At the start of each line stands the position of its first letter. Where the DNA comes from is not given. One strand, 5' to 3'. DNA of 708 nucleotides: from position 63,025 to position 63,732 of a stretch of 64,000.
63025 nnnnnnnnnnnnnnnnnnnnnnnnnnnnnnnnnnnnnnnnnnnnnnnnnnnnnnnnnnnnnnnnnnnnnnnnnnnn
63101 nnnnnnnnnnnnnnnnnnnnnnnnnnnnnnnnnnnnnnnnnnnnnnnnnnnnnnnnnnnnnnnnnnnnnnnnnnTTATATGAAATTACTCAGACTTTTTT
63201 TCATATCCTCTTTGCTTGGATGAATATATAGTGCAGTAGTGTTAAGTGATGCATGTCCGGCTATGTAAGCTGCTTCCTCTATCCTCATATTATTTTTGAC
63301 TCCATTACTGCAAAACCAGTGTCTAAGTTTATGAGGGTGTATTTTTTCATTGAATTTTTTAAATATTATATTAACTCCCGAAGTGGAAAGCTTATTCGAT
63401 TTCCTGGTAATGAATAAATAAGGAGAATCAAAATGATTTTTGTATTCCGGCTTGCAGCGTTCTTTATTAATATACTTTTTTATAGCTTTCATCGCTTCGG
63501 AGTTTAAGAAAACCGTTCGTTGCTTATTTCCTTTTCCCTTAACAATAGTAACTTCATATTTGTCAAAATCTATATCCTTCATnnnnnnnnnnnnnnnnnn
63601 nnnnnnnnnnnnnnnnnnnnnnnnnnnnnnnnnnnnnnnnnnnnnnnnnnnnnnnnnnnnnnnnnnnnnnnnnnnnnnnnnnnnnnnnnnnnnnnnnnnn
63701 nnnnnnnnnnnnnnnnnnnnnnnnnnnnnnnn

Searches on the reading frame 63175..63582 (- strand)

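Call 40: search_protein_families(library=pfam, proteins=[window:63175-63582:-], max_evalue=0.0001)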
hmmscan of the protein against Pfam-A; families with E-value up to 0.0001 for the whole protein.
window:63175-63582:- (135 aa): 1 family
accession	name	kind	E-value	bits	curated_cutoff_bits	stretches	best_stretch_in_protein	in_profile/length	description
PF00589.27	Phage_integrase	-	7.7e-25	88.1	27.1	1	1-125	46-171/172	Phage integrase family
